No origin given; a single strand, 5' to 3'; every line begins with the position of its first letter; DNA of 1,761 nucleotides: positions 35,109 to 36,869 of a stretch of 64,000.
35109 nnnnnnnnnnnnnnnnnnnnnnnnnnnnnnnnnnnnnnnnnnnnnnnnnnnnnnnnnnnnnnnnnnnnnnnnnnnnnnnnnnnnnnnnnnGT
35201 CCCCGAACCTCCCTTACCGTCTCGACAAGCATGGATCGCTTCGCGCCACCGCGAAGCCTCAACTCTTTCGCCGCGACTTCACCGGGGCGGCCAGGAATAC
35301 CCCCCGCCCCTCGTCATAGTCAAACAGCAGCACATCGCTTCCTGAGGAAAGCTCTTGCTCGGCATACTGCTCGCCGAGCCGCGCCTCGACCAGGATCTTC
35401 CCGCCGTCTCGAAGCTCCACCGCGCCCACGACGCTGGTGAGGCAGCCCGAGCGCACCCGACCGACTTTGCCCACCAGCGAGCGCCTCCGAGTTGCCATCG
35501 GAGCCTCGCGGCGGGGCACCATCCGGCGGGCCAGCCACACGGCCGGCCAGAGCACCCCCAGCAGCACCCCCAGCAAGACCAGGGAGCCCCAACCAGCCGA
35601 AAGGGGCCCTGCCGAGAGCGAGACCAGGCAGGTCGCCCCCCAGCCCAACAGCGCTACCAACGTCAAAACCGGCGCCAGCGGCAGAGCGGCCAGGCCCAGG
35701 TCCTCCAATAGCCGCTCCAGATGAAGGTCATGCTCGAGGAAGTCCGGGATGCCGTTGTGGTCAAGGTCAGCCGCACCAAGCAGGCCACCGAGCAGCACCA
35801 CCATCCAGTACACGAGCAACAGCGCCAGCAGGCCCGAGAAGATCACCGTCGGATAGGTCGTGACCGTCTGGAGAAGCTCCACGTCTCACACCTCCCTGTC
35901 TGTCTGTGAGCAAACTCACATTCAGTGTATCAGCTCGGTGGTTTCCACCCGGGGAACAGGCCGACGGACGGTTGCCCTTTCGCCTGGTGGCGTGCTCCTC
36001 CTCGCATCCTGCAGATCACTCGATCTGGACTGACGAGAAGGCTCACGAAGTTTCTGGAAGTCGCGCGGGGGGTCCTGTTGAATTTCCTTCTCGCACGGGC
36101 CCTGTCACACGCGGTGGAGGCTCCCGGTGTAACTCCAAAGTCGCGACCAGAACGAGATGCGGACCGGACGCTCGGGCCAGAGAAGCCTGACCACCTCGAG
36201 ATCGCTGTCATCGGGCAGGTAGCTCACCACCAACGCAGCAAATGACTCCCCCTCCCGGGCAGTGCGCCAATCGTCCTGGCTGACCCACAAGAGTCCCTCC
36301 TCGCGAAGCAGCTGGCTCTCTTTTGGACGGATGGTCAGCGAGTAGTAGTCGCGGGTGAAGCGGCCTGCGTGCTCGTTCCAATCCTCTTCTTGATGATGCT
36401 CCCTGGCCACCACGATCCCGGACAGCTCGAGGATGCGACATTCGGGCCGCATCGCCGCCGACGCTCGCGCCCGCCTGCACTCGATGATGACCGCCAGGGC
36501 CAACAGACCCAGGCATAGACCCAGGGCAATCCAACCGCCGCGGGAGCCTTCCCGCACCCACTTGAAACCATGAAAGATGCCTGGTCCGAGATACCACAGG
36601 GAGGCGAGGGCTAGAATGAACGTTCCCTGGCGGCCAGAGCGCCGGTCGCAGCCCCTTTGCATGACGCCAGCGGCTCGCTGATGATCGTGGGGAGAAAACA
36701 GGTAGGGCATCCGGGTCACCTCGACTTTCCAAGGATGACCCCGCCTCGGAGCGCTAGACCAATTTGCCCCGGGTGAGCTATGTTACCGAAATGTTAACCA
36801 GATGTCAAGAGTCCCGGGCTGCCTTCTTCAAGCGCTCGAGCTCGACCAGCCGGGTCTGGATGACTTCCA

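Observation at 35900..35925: Perfect CRP/FNR-family consensus palindrome (TGTGA-N6-TCACA) overlapping the promoter/RBS region of the flotillin operon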

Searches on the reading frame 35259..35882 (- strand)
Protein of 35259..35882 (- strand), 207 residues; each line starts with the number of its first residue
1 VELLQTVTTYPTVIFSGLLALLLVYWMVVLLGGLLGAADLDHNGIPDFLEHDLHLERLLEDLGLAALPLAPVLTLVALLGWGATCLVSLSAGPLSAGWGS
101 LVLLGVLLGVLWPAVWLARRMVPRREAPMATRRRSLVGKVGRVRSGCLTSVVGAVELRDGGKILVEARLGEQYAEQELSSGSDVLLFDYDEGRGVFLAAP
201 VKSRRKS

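Call 6: search_protein_families(library=pfam, proteins=[window:35259-35882:-], max_evalue=0.01)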
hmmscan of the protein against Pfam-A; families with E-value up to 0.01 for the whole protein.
window:35259-35882:- (207 aa): 0 families

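Call 9: search_protein_families(library=ncbifam, proteins=[window:35259-35882:-], max_evalue=0.01)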
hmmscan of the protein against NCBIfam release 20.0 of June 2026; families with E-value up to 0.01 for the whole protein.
window:35259-35882:- (207 aa): 0 families

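Call 10: search_protein_families(library=padloc, proteins=[window:35259-35882:-], max_evalue=0.01)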
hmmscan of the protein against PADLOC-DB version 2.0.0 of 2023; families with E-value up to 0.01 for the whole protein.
window:35259-35882:- (207 aa): 0 families

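Call 25: search_solved_structures(query=window:35259-35882:-, max_evalue=10)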
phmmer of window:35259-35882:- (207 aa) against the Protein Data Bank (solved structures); distinct sequences matched with E-value up to 10: 3.
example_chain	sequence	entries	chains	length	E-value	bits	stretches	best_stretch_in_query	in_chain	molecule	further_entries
5zey_C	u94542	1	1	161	0.27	14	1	114-170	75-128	SsrA-binding protein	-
1wuz_A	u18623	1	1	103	1.1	12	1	42-93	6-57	Pcdha4 protein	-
4ncl_A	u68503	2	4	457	1.2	11.9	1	43-196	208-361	Eukaryotic translation initiation factor 5B-like protein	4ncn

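Call 26: search_protein_families(library=pfam, proteins=[window:35259-35882:-], max_evalue=10)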
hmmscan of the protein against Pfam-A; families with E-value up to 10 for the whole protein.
window:35259-35882:- (207 aa): 2 families
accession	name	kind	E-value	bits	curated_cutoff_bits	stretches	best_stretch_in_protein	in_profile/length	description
PF07332.16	Phage_holin_3_6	-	0.83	10.2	28.4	1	63-133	36-106/116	Putative Actinobacterial Holin-X, holin superfamily III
PF13567.11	DUF4131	-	3.2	7.9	31.6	1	67-140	3-73/165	Domain of unknown function (DUF4131)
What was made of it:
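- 35259..35882 (-): Gene 1: a 207-aa membrane protein with a C-terminal beta-barrel, NfeD-like. No Pfam hit (calls 6, 26).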

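Call 27: find_homologous_proteins(query=window:35259-35882:-, max_evalue=0.001)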
Query window:35259-35882:- (207 aa): 14 proteins with E <= 0.001 among 8000 candidates.
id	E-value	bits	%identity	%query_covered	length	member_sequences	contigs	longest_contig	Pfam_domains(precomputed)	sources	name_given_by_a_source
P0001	1.6e-126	438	100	100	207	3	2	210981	-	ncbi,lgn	ncbi:MAG: hypothetical protein AMXMBFR33_09050 [Candidatus Xenobia bacterium]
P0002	1.9e-113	395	90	100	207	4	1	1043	-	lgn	-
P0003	4.8e-110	384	87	100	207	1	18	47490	-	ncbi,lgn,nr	ncbi:hypothetical protein DYH09_09475 [bacterium CPR1]|nr:hypothetical protein [bacterium CPR1]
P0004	3.0e-69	251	59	100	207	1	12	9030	-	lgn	-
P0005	3.4e-68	247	57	100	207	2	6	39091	-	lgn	-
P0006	5.9e-68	247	58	100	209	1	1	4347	-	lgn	-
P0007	3.3e-66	241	57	100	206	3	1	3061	-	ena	-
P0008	8.2e-40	155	56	64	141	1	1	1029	-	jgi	jgi:hypothetical protein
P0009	1.3e-11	63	32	100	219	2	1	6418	-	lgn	-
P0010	2.6e-9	55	32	98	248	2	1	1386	-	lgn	-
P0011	2.6e-7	48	29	71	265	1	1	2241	-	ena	-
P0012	1.0e-6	47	28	97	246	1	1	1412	-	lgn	-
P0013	2.5e-4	39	-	-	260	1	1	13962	-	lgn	-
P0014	4.4e-4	38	55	16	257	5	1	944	-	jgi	-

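Call 28: find_encoding_contigs(protein=P0004, flank=3000, max_places=4)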
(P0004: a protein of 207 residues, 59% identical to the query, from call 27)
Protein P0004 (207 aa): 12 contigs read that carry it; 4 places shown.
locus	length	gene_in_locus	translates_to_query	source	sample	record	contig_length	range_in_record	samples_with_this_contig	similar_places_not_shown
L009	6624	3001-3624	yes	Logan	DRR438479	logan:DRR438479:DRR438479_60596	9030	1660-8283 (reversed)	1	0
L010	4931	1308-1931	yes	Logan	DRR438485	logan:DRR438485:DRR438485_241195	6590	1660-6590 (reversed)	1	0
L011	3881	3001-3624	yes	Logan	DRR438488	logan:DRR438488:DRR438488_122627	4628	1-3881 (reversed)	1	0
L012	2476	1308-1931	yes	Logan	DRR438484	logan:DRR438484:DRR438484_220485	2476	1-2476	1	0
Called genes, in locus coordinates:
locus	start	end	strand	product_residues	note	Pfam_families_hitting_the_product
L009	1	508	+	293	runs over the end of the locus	PF00763:THF_DHG_CYH, PF02882:THF_DHG_CYH_C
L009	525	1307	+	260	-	PF04945:YHS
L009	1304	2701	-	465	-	PF01979:Amidohydro_1, PF07969:Amidohydro_3 (weak)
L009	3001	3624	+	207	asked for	-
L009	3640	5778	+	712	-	-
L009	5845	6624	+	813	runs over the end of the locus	?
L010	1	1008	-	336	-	?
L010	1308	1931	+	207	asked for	-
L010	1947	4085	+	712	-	-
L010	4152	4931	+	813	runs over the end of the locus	?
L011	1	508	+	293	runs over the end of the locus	PF00763:THF_DHG_CYH, PF02882:THF_DHG_CYH_C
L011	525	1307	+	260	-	PF04945:YHS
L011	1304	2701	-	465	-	PF01979:Amidohydro_1, PF07969:Amidohydro_3 (weak)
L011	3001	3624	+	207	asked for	-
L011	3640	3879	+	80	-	?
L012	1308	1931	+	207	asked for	-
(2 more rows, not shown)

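Call 29: find_encoding_contigs(protein=P0005, flank=3000, max_places=4)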
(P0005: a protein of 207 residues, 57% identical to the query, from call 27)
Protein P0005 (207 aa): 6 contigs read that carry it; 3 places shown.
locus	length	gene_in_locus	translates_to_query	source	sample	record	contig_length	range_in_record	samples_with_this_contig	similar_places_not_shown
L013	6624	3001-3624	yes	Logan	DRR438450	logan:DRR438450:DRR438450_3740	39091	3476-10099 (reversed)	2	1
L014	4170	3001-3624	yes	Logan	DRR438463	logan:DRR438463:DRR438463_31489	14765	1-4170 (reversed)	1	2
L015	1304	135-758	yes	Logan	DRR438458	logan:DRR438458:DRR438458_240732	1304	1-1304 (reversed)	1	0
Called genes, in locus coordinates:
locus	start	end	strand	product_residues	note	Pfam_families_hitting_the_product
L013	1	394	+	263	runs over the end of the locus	PF04945:YHS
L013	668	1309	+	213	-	-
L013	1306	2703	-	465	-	PF01979:Amidohydro_1, PF07969:Amidohydro_3 (weak)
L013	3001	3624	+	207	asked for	-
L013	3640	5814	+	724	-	-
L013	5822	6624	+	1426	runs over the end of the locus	?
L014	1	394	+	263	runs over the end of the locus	PF04945:YHS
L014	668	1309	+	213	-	-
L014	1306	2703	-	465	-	PF01979:Amidohydro_1, PF07969:Amidohydro_3 (weak)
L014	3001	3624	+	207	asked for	-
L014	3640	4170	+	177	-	?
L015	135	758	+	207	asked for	-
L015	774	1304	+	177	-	?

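Call 30: find_encoding_contigs(protein=P0006, flank=3000, max_places=3)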
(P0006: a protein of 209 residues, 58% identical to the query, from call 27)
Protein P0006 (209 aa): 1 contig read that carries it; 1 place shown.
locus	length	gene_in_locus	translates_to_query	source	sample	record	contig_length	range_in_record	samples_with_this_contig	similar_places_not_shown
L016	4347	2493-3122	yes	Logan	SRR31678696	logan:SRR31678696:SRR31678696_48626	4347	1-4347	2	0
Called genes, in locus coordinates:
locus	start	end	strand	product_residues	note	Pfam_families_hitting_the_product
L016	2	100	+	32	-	?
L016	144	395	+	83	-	PF22513:FitA-like_RHH (weak)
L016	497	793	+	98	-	PF01850:PIN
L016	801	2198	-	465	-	PF01979:Amidohydro_1, PF07969:Amidohydro_3 (weak)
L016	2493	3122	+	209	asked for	-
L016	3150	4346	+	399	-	?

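Call 31: find_encoding_contigs(protein=P0007, flank=3000, max_places=3)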
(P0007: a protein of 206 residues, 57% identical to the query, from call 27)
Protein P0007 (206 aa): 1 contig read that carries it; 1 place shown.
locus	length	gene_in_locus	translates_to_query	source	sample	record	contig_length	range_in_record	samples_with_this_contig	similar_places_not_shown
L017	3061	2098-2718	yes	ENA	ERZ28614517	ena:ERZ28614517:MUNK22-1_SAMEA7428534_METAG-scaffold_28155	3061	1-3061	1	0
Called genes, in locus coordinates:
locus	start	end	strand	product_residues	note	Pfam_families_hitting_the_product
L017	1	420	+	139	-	?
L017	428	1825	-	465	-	PF01979:Amidohydro_1, PF07969:Amidohydro_3 (weak)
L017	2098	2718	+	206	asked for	-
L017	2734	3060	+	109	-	?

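Call 38: find_encoding_contigs(protein=P0009, flank=3000, max_places=2)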
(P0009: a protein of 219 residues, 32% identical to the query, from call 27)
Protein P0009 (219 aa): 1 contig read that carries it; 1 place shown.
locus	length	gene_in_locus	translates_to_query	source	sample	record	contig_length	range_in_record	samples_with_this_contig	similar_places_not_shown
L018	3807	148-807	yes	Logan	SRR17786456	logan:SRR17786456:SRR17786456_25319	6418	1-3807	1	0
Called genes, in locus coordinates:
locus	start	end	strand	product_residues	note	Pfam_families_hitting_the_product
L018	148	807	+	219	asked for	-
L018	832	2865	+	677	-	-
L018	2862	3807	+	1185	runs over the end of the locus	?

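Call 39: find_encoding_contigs(protein=P0013, flank=3000, max_places=2)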
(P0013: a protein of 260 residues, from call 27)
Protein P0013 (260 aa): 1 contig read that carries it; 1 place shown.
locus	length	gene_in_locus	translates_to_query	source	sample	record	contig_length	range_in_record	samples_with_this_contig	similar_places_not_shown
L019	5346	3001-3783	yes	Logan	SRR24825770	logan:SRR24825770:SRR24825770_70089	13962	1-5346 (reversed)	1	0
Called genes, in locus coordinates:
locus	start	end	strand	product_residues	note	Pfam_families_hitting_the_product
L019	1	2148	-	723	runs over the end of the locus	PF00069:Pkinase, PF07714:PK_Tyr_Ser-Thr, PF03109:ABC1 (weak), PF24885:TPR_NPHP3, PF13424:TPR_12, PF13374:TPR_10 (weak), PF13424:TPR_12 (weak), PF24885:TPR_NPHP3 (weak), +1 more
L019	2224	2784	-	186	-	PF07638:Sigma70_ECF, PF08281:Sigma70_r4_2 (weak)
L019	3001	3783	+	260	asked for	-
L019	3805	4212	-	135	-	PF07366:SnoaL, PF12680:SnoaL_2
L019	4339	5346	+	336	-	?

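Call 45: search_solved_structures(query=A1, max_evalue=10)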
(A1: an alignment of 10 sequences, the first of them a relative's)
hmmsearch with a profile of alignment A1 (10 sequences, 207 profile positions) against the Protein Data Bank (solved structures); distinct sequences matched with E-value up to 10: 4.
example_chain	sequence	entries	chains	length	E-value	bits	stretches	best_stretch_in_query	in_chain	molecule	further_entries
4il6_R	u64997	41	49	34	0.58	13.2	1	103-128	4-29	Photosystem II protein Y | Photosystem II reaction center protein Y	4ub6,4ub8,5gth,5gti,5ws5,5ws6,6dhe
6w1o_R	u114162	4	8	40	0.67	13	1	103-129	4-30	Photosystem II protein Y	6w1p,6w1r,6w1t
11yo_R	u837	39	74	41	0.7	12.9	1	103-129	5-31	Photosystem II protein Y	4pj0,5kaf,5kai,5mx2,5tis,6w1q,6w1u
2lss_A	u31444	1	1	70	0.81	12.7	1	140-194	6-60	Cold shock-like protein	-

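Call 50: find_related_loci(query=A3, collection=metagenome_contigs, flank=1500)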
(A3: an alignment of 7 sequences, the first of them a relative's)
Query A3 (207 aa) in metagenome_contigs; peptide patterns used: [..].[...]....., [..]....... (x = any residue, [..] = any of these).
189 stretches matched a pattern; 2 encode a relative of the query (tblastn E <= 1e-3); 2 distinct loci.
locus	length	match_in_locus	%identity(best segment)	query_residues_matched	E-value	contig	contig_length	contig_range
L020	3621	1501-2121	91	1-207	2e-120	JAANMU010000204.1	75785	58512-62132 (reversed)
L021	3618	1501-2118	87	1-206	3e-115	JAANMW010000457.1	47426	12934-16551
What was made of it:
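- Tried and rejected: The metagenome scan added only two close relatives (call 50).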

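Call 76: predict_structure(alignment_id=A1)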
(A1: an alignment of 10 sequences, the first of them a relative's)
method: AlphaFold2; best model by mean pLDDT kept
length: 207 residues; sequences in the alignment: 10
mean_pLDDT: 69.4   pTM: 0.40
mean pLDDT of the five models: 69.4, 65.8, 60.8, 59.2, 57.9
residues with pLDDT >= 90: 0; 70-90: 117; 50-70: 72; < 50: 18
segments of 3 or more residues with pLDDT < 50: 37-40, 49-53, 129-131, 204-207
pLDDT, mean of each block of 10 residues (from residue 1): 60 69 72 55 51 54 62 76 78 72 80 72 52 70 77 77 75 77 85 83 55
secondary structure, 60 per line:
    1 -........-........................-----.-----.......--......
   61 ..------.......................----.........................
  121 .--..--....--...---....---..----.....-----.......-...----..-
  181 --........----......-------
elements in order: H2-9 H11-34 H47-52 H55-62 H69-91 H96-121 H128-131 E140-143 E153-157 E163-169 E183-190 E195-200

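Call 80: fold_search(model_id=the predicted structure, library=pdb)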
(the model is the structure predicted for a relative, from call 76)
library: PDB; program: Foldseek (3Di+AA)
matches with E <= 10: 705; with E <= 0.001: 2
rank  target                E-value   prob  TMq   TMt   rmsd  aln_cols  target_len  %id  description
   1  8z5g_AA               2.5e-05  1.00  0.26  0.35  13.6       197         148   16  Cryo-EM structure of E.coli SPFH-NfeD family protein complex QmcA-YbbJ (released 2024-08-21)
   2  3cp0                  7.5e-04  1.00  0.27  0.81   2.7        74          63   19  Crystal structure of the soluble domain of membrane protein implicated in regulation of membrane protease activity from  (released 2008-04-15)
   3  3i4o_B                8.7e-03  1.00  0.26  0.72   3.1        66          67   14  Crystal Structure of Translation Initiation Factor 1 from Mycobacterium tuberculosis (released 2010-02-23)
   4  6zxg_j                1.3e-02  0.98  0.23  0.39  12.4        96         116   12  Cryo-EM structure of a late human pre-40S ribosomal subunit - State H1 (released 2020-12-02)
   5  4nnh_A                1.3e-02  0.97  0.23  0.27   5.8        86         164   20  Structural basis for targeting the ribosomal protein S1 of Mycobacterium tuberculosis by pyrazinamide (released 2014-12-24)
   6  4nni_A                1.5e-02  0.97  0.24  0.29   5.3        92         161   15  Structural basis for targeting the ribosomal protein S1 of Mycobacterium tuberculosis by pyrazinamide (released 2014-12-24)
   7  4ql5_B                1.6e-02  1.00  0.25  0.69   2.9        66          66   12  Crystal structure of translation initiation factor IF-1 from Streptococcus pneumoniae TIGR4 (released 2014-07-02)
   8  7ubn_N                1.8e-02  0.80  0.22  0.14   8.5       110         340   11  Transcription antitermination complex: NusA-containing "engaged" Qlambda-loading complex (released 2022-09-28)
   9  4nnh_B                2.0e-02  0.95  0.23  0.27   5.8        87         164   20  Structural basis for targeting the ribosomal protein S1 of Mycobacterium tuberculosis by pyrazinamide (released 2014-12-24)
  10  3i4o_A                2.2e-02  1.00  0.25  0.70   3.2        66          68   14  Crystal Structure of Translation Initiation Factor 1 from Mycobacterium tuberculosis (released 2010-02-23)
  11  6xza_L1               2.4e-02  0.92  0.25  0.40  12.5       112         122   18  E. coli 70S ribosome in complex with dirithromycin, and deacylated tRNA(iMet) (focused classification). (released 2020-11-04)
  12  6vu3_R                2.5e-02  0.82  0.23  0.35   9.3       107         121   16  Cryo-EM structure of Escherichia coli transcription-translation complex A (TTC-A) containing mRNA with a 12 nt long sp (released 2020-09-02)
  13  9pdi_A                2.7e-02  0.47  0.21  0.12  15.2       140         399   14  Nub1/Fat10-processing human 26S proteasome with Rpt2 at top of spiral staircase and partially unfolded Eos (AAA+ motor (released 2025-11-19)
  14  5xgu_B                2.9e-02  0.72  0.27  0.12   8.0       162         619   11  Escherichia coli. RNase R (released 2017-10-18)
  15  4ql5_A                3.1e-02  1.00  0.25  0.68   3.2        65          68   12  Crystal structure of translation initiation factor IF-1 from Streptococcus pneumoniae TIGR4 (released 2014-07-02)
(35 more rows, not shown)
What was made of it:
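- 35259..35882 (-): The best PDB fold matches of the AF2 model are YbbJ in the QmcA-YbbJ SPFH-NfeD complex (8z5g, E 2.5e-5) and the NfeD soluble domain 3cp0 (TM 0.81) (calls 76, 80).
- On NfeD-SPFH operon: The best fold hits are YbbJ in 8z5g (E 2.5e-5) and 3cp0 (TM 0.81, rmsd 2.7) (call 80).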

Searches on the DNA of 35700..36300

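Call 36: search_rna_families(source=window, start=35700, end=36300, threshold=evalue, max_evalue=5)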
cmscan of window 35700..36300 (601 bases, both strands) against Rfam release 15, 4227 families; matches with E-value up to 5: 0.
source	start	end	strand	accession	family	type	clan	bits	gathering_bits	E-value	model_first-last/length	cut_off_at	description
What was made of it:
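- On Structured regulatory RNA: No Rfam hit at E up to 5 (call 36).
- Tried and rejected: Rfam on the leader region gave no hit (call 36).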

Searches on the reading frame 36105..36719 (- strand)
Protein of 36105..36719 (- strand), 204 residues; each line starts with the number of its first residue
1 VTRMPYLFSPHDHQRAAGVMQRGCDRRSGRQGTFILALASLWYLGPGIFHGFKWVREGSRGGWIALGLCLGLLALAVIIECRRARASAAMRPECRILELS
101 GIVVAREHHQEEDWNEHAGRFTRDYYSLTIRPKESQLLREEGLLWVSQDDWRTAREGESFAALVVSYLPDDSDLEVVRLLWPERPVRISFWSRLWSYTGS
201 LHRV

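Call 6: search_protein_families(library=pfam, proteins=[window:36105-36719:-], max_evalue=0.01)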
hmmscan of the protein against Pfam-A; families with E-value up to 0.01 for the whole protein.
window:36105-36719:- (204 aa): 0 families

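Call 9: search_protein_families(library=ncbifam, proteins=[window:36105-36719:-], max_evalue=0.01)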
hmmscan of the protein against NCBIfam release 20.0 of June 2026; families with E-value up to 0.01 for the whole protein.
window:36105-36719:- (204 aa): 0 families

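Call 10: search_protein_families(library=padloc, proteins=[window:36105-36719:-], max_evalue=0.01)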
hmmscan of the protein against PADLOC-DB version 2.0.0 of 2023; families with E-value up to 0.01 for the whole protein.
window:36105-36719:- (204 aa): 0 families

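Call 26: search_protein_families(library=pfam, proteins=[window:36105-36719:-], max_evalue=10)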
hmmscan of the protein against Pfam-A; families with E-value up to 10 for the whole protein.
window:36105-36719:- (204 aa): 2 families
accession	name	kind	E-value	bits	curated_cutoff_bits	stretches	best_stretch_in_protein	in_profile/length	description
PF13371.12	TPR_9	-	0.024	15.1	35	1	128-156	22-50/73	Tetratricopeptide repeat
PF23778.1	Phage_holin_2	-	0.69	10.6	32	1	47-105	16-74/92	Putative phage holin family 2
